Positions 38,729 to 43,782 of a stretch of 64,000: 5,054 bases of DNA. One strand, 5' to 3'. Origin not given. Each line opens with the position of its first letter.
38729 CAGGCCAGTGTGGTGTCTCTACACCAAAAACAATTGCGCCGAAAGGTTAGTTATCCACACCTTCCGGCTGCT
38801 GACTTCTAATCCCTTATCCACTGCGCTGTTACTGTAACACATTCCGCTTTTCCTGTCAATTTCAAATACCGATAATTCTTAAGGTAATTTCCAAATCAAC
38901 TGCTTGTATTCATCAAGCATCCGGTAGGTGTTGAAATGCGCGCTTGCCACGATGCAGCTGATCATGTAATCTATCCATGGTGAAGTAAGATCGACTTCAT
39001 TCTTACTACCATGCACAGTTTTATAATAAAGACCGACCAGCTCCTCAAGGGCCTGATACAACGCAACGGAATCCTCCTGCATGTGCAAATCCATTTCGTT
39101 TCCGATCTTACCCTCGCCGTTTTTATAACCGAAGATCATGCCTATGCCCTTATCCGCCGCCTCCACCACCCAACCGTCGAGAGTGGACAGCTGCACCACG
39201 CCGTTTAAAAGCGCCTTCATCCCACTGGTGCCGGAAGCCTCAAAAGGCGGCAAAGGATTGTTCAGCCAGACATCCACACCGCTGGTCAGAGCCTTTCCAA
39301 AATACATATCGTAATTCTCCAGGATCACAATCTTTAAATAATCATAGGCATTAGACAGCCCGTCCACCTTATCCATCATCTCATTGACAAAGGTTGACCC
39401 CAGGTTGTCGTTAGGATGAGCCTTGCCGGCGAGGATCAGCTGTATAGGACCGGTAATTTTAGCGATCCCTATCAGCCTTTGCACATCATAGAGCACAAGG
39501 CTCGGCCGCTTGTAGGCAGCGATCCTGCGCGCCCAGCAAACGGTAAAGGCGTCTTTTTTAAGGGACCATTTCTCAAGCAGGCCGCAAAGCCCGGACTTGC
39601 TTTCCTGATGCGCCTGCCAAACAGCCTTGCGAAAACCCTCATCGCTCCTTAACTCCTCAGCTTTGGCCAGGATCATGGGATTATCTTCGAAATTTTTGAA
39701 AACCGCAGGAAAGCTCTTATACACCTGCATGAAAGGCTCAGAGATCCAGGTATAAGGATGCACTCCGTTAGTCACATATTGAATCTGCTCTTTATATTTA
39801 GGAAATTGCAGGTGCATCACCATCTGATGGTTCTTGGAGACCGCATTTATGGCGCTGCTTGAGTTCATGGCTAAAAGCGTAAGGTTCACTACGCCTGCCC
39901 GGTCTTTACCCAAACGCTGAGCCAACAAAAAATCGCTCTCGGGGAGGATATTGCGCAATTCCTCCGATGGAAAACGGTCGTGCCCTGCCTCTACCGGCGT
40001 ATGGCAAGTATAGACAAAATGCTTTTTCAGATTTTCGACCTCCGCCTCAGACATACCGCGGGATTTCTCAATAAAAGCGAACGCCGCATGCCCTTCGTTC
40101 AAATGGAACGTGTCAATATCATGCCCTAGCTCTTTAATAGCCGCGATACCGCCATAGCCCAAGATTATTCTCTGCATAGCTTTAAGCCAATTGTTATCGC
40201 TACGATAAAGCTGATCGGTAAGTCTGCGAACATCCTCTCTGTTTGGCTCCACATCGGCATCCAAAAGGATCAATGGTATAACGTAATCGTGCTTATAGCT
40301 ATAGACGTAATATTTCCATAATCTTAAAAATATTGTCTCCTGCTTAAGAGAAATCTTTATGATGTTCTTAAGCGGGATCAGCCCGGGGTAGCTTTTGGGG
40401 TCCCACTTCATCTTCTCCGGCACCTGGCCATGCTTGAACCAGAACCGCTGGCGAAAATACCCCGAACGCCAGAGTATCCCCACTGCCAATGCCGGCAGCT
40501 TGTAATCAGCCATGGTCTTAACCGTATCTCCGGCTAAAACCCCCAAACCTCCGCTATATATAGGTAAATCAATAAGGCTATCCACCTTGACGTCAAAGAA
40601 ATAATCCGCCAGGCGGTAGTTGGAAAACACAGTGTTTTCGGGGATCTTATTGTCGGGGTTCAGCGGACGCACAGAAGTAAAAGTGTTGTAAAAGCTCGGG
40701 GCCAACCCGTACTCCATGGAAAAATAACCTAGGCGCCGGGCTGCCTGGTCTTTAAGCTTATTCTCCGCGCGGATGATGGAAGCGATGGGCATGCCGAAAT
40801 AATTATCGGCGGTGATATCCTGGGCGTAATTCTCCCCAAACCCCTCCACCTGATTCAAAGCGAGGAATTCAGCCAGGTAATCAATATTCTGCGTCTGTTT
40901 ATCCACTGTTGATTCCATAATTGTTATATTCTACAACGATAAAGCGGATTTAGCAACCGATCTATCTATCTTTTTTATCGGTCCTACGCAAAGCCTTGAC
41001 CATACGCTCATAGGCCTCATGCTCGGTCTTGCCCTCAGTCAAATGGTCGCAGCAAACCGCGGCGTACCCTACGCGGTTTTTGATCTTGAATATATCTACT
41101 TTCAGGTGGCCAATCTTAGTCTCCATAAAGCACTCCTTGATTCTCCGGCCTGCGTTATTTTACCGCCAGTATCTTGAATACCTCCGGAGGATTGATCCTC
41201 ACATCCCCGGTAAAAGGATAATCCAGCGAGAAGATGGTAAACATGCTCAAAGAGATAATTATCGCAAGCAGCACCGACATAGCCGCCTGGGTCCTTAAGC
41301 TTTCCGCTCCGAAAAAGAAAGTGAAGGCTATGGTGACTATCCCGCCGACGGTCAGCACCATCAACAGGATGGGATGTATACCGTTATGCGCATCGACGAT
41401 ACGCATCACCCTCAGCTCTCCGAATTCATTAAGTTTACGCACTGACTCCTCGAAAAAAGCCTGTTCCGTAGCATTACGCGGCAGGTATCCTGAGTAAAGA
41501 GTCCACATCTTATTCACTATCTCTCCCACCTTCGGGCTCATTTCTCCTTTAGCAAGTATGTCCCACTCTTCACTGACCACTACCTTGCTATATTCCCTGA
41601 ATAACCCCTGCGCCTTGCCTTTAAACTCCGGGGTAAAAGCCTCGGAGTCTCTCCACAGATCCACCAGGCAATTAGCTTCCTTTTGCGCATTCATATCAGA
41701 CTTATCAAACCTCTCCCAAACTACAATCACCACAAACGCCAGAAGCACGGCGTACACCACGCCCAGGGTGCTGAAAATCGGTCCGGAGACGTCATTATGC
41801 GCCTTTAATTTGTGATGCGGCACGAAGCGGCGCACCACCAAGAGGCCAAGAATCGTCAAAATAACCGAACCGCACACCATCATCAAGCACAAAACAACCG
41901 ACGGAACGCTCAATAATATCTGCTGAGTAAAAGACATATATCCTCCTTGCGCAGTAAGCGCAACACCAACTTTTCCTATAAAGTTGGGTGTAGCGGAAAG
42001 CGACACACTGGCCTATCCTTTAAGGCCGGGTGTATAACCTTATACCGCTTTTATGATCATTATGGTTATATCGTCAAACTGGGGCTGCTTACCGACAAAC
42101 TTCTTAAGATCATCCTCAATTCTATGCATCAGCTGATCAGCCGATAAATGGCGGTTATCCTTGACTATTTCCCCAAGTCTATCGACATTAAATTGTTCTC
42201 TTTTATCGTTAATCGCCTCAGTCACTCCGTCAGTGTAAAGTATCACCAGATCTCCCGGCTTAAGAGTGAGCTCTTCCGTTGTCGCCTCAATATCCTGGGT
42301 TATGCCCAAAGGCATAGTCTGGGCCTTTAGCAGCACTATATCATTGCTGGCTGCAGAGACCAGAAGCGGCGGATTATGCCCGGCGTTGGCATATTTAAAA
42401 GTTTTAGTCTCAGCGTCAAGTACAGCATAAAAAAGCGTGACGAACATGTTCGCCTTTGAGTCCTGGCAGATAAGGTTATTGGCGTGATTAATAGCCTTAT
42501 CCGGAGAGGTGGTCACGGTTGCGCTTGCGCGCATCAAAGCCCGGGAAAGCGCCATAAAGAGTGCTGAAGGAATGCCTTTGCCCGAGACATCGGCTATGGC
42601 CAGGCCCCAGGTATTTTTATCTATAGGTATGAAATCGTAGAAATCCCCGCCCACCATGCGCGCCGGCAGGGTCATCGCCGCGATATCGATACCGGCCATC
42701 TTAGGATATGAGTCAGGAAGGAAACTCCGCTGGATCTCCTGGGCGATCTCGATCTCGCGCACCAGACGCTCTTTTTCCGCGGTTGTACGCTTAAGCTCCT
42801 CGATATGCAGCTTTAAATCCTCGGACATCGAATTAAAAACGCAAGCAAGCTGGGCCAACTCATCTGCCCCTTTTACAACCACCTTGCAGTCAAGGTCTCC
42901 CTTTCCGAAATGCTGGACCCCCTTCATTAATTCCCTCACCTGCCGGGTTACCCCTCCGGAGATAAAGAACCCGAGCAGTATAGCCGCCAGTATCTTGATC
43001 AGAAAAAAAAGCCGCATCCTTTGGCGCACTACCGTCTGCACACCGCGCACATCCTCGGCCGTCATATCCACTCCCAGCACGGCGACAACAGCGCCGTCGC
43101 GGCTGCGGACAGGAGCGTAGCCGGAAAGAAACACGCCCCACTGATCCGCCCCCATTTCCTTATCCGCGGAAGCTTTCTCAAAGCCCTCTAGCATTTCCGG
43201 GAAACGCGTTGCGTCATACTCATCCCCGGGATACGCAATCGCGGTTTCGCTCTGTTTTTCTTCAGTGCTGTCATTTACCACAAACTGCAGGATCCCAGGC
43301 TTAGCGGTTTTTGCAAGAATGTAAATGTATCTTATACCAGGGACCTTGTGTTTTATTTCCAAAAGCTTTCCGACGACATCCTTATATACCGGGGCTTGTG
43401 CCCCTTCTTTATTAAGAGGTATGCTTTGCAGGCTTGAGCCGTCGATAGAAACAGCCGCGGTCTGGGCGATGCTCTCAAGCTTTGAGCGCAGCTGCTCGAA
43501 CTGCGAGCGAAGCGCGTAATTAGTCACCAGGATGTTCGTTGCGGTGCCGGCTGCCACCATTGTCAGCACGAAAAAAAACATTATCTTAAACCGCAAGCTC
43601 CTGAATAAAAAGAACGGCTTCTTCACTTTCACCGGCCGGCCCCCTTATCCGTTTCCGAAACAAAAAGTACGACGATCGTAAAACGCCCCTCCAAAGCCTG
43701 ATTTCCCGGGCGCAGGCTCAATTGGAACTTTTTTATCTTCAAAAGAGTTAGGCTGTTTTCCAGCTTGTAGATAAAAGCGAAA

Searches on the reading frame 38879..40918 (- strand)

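Call 75: search_protein_families(library=pfam, proteins=[window:38879-40918:-], max_evalue=0.001)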
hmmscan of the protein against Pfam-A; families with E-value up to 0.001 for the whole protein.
window:38879-40918:- (679 aa): 1 family
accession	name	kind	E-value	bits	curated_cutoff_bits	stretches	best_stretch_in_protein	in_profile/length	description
PF00343.26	Phosphorylase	-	9.4e-35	120.5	27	1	341-605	321-605/713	Carbohydrate phosphorylase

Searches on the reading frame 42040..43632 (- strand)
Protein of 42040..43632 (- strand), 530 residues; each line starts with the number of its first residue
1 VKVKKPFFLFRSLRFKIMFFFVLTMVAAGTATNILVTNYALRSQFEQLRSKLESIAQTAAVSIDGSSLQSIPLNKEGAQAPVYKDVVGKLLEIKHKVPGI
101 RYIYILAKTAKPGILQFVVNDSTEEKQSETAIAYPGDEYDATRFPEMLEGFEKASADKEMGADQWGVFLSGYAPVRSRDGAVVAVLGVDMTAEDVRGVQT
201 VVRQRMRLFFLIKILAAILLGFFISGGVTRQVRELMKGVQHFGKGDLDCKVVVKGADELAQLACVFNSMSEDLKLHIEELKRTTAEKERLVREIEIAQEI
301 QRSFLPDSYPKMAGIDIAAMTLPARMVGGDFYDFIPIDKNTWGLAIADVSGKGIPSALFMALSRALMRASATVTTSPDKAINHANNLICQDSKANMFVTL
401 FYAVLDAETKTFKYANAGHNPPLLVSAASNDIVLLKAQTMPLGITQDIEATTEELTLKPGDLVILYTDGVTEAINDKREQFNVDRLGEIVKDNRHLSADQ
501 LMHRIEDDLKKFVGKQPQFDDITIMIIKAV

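Call 75: search_protein_families(library=pfam, proteins=[window:42040-43632:-], max_evalue=0.001)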
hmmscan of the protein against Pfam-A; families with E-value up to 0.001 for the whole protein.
window:42040-43632:- (530 aa): 2 families
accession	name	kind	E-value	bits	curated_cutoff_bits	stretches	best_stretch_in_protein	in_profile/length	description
PF07228.17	SpoIIE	-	4.8e-55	186.9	25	1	339-528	2-190/192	Stage II sporulation protein E (SpoIIE)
PF00672.30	HAMP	-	4.1e-10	40.3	25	1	223-273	1-51/53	HAMP domain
